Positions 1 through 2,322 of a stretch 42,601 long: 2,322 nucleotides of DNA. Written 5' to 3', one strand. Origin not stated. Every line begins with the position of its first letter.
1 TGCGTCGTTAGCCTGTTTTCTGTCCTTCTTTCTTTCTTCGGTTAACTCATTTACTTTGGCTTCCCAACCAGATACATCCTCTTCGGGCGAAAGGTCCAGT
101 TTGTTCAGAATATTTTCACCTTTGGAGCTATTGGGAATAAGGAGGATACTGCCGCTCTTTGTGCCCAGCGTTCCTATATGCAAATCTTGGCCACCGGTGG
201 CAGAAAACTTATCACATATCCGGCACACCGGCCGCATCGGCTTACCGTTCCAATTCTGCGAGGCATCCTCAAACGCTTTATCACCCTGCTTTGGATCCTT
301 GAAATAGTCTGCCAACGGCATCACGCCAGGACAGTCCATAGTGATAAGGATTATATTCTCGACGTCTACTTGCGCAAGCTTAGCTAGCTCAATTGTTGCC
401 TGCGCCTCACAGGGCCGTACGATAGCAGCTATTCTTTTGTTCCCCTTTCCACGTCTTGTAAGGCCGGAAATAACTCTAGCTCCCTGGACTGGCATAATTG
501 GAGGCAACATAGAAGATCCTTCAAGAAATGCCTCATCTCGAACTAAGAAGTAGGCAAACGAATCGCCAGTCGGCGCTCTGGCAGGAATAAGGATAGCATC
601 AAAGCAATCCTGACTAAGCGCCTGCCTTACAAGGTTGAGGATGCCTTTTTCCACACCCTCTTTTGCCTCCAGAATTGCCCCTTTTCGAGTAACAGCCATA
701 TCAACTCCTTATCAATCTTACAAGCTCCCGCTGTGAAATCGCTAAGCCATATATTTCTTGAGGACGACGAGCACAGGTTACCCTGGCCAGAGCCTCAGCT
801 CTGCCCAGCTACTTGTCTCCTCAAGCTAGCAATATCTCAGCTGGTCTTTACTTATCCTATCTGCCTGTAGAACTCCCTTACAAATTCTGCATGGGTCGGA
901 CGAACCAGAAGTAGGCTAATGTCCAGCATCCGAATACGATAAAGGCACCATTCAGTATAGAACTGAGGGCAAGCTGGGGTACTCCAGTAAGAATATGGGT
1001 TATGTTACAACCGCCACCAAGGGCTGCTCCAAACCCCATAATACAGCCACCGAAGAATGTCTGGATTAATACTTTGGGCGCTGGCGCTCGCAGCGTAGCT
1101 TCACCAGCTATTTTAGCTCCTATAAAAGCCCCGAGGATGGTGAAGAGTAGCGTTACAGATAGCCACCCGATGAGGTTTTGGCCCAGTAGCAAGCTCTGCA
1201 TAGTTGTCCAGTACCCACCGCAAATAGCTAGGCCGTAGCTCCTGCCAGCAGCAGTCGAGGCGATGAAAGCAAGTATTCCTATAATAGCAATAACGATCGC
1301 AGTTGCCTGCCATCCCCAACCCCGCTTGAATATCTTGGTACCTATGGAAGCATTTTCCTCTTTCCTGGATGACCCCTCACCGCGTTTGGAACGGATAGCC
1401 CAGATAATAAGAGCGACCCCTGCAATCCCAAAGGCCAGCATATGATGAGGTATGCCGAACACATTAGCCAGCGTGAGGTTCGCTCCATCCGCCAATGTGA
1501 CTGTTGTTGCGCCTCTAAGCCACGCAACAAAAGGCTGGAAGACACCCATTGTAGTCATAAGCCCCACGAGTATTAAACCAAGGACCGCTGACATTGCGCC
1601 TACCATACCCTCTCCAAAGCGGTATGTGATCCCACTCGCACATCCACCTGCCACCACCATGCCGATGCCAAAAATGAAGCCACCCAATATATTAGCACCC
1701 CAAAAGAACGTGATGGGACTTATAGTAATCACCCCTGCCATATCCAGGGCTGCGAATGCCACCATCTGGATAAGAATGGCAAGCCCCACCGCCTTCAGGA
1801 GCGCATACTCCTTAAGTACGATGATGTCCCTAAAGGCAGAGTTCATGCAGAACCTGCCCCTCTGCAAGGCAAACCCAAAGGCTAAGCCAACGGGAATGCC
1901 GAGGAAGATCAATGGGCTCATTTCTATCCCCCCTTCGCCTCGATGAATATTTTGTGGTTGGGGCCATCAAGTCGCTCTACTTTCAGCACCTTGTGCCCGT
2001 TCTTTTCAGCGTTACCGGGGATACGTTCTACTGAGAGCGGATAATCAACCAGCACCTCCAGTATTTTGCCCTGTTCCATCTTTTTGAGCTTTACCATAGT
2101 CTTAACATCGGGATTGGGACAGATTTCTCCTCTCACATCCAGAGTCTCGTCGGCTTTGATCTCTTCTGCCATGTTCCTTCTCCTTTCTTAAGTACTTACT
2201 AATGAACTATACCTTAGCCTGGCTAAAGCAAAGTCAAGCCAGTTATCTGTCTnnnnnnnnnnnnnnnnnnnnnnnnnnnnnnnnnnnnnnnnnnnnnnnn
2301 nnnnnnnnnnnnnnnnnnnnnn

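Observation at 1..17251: Sulfur-carrier genes (YeeE, 2x TusA, DsrE-like, secreted rhodanese) embedded in a duplicated HdrA-MvhD-NfnAB-like electron-bifurcation supercluster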

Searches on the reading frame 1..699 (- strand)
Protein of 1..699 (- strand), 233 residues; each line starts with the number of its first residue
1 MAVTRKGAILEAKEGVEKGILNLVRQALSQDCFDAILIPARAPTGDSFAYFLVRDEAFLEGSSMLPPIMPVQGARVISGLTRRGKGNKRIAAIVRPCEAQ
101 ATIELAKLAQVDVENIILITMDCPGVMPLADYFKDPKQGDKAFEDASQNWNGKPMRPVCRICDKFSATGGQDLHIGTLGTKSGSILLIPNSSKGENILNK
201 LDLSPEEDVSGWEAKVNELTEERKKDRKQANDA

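Call 6: search_protein_families(library=pfam, proteins=[window:1-699:-])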
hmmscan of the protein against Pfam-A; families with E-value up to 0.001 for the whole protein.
window:1-699:- (233 aa): 1 family
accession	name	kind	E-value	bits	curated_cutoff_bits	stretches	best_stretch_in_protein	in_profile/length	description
PF04432.18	FrhB_FdhB_C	-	3e-06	27.6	23.3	0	154-201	90-136/150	Coenzyme F420 hydrogenase/dehydrogenase, beta subunit C terminus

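Call 9: search_protein_families(library=ncbifam, proteins=[window:1-699:-], max_evalue=0.00001)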
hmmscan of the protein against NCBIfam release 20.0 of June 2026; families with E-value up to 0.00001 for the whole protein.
window:1-699:- (233 aa): 0 families

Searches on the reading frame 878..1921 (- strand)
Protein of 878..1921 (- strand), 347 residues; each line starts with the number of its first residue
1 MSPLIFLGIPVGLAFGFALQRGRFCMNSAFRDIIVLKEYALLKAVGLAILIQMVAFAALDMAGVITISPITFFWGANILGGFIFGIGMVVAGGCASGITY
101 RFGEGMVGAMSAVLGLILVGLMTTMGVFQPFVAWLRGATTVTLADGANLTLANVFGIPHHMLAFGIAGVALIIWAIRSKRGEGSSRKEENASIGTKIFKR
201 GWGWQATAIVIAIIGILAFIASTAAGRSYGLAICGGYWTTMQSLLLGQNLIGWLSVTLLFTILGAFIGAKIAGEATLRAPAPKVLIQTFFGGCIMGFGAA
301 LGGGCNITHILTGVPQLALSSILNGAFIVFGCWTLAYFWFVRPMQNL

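Call 3: search_protein_families(library=pfam, proteins=[window:878-1921:-])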
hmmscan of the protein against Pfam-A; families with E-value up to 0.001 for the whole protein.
window:878-1921:- (347 aa): 1 family
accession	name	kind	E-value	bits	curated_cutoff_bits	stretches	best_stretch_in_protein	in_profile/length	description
PF04143.19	Sulf_transp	-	2.1e-72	244.7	27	1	21-334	1-310/310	Sulphur transport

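Call 8: search_protein_families(library=ncbifam, proteins=[window:878-1921:-], max_evalue=0.00001)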
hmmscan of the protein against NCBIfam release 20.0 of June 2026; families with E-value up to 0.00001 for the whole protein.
window:878-1921:- (347 aa): 4 families
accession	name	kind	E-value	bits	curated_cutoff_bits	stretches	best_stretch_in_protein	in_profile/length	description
NF052577.1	ThSTportTsuASprch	equivalog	6.8e-78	262.3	400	1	5-342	2-330/330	thiosulfate transporter TsuA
NF041049.1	thio_trans_TsuA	exception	2.6e-48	164.9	645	1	5-345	4-341/348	thiosulfate utilization transporter TsuA/YeeE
NF033796.1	selen_YedE_FdhT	exception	2.5e-27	96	350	2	6-130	217-338/387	selenium metabolism membrane protein YedE/FdhT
TIGR04112.1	seleno_YedE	equivalog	1.1e-08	34.6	200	1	5-118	185-300/337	YedE family putative selenium transporter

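Call 39: find_encoding_contigs(protein=window:878-1921:-, flank=10000, max_places=10)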
Protein window:878-1921:- (347 aa): 1 contig read that carries it; 1 place shown.
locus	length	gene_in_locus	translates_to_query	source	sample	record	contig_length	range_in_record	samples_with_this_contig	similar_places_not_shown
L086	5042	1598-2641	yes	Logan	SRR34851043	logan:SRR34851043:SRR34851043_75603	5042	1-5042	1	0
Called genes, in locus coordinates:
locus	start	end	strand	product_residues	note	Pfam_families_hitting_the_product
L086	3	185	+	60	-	?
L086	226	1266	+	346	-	PF00581:Rhodanese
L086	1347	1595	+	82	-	PF01206:TusA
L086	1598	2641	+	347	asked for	PF04143:Sulf_transp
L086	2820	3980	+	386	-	PF00037:Fer4 (faint), PF13183:Fer4_8 (weak), PF13187:Fer4_9 (faint)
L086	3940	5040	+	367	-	?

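Call 46: search_solved_structures(query=A2, max_evalue=1, show_alignments=2)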
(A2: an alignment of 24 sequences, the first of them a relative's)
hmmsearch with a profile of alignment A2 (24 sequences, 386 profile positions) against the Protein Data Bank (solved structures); distinct sequences matched with E-value up to 1: 116 (the best 60 are shown).
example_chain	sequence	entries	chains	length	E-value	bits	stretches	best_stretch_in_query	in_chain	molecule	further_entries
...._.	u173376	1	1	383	5.4e-46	160.3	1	14-358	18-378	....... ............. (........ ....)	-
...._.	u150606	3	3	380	3.5e-37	131.3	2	157-355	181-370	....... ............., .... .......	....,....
7bkb_E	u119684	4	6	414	4.1e-30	108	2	158-366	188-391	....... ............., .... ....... (F420)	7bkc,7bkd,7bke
7q5y_D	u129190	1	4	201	1.9e-05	26.8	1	310-337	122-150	NADH-quinone oxidoreductase subunit I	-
9tn7_A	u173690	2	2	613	5.4e-05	25.3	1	155-230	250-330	Coenzyme F420 hydrogenase/dehydrogenase beta subunit domain protein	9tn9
9e0j_K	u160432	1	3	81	0.00022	23.3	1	246-264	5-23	Photosystem I iron-sulfur center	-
8rja_E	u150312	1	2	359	0.00083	21.4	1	152-238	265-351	Coenzyme F420 hydrogenase/dehydrogenase, beta subunit C terminus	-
8e9g_I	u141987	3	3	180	0.0009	21.3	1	306-328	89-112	NADH-quinone oxidoreductase subunit I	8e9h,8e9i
6pnj_C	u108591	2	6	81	0.00099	21.2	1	245-264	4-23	Photosystem I iron-sulfur center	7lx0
9l0a_C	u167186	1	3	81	0.0011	21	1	246-264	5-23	Photosystem I iron-sulfur center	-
8qby_I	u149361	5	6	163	0.0012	20.9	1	314-345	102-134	NADH-quinone oxidoreductase subunit I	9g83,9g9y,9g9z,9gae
6kif_C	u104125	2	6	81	0.0013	20.8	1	246-264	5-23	Photosystem I iron-sulfur center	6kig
7ar7_I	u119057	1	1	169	0.0014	20.7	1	314-332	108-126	NADH dehydrogenase [ubiquinone] iron-sulfur protein 8-A, mitochondrial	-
7qco_C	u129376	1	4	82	0.0015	20.6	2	246-264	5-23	Photosystem I iron-sulfur center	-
4kt0_C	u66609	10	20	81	0.0015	20.5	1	246-264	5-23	Photosystem I iron-sulfur center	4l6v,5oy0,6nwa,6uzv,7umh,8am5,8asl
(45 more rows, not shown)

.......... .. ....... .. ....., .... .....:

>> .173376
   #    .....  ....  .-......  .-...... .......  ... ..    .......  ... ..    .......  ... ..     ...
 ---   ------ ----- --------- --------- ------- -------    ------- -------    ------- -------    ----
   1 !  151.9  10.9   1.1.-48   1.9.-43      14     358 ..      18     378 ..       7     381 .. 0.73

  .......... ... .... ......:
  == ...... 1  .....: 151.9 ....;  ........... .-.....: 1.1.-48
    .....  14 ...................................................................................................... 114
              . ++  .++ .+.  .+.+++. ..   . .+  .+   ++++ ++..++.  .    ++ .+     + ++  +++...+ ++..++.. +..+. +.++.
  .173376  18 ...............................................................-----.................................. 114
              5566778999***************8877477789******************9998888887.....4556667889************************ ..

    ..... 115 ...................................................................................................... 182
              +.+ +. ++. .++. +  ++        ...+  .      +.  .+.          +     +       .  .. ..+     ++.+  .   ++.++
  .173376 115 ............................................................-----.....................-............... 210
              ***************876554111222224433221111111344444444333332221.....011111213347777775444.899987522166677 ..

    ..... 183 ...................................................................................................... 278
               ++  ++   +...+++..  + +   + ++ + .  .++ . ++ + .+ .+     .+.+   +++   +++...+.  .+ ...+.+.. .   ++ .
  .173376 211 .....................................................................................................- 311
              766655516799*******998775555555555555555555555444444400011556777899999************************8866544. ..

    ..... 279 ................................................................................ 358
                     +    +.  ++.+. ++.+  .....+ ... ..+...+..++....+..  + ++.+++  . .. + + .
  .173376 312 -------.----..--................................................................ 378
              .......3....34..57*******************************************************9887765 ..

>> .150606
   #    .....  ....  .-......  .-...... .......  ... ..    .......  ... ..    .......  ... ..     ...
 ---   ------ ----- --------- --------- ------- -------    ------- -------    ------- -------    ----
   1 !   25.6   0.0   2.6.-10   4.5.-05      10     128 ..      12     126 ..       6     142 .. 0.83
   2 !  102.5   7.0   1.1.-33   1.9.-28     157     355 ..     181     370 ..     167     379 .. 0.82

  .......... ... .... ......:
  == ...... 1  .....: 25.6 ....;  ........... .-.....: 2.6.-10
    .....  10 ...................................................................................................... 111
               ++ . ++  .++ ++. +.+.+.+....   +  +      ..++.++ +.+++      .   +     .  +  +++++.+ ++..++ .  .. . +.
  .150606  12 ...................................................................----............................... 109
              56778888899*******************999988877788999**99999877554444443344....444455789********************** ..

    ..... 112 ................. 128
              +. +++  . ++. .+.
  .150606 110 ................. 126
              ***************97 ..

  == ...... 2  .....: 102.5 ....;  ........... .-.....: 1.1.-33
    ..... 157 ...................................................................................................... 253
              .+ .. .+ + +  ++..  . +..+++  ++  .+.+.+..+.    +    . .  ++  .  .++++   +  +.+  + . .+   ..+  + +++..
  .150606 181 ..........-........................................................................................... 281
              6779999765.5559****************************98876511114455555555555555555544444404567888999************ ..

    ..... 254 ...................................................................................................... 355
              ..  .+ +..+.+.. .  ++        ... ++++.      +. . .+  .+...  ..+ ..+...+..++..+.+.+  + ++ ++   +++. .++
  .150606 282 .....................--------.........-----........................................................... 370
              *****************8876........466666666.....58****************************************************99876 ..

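Call 74: find_related_loci(query=A2, collection=metagenome_contigs, flank=10000)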
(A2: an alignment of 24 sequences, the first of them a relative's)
Query A2 (386 aa) in metagenome_contigs; peptide patterns used: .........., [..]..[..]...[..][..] (x = any residue, [..] = any of these).
499 stretches matched a pattern; 489 encode a relative of the query (tblastn E <= 1e-3); the best 80 are kept; 80 distinct loci.
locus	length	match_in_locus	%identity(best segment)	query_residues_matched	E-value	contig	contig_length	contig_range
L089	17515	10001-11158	83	1-386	0e+0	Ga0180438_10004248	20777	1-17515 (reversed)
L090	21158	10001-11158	82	1-386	0e+0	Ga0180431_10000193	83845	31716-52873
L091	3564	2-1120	83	14-386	0e+0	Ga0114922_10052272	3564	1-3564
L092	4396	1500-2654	79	1-385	0e+0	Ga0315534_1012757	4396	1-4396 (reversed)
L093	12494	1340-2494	79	1-385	0e+0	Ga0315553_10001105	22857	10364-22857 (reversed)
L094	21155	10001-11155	79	1-385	0e+0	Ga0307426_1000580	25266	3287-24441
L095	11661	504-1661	79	1-386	0e+0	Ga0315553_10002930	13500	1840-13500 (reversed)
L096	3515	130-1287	78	1-386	0e+0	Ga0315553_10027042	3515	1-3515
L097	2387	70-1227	81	1-386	0e+0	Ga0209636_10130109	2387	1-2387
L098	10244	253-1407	78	1-385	0e+0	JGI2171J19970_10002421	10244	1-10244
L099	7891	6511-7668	77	1-386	0e+0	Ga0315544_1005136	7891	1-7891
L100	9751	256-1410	77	1-385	0e+0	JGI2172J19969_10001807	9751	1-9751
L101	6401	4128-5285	77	1-386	0e+0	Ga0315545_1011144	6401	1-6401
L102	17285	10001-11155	76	1-385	0e+0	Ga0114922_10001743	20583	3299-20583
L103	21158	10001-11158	77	1-386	0e+0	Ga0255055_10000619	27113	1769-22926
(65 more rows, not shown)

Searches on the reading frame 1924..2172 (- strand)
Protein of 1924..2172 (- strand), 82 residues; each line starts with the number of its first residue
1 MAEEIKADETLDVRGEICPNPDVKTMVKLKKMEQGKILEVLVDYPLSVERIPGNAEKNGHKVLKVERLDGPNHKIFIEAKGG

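Call 3: search_protein_families(library=pfam, proteins=[window:1924-2172:-])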
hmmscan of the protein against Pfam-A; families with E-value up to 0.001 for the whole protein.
window:1924-2172:- (82 aa): 1 family
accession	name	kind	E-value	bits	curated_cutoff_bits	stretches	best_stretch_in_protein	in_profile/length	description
PF01206.22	TusA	-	7.8e-20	70.9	28.6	1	9-78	1-69/70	Sulfurtransferase TusA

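Call 8: search_protein_families(library=ncbifam, proteins=[window:1924-2172:-], max_evalue=0.00001)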
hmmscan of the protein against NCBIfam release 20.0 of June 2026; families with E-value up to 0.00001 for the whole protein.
window:1924-2172:- (82 aa): 2 families
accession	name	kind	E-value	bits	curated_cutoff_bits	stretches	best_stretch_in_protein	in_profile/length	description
NF008242.0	PRK11018.1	equivalog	2.3e-19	68.8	79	1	2-77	2-76/78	sulfurtransferase-like selenium metabolism protein YedF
NF001423.0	PRK00299.1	equivalog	4.7e-07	29.6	78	1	5-68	6-69/82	sulfurtransferase TusA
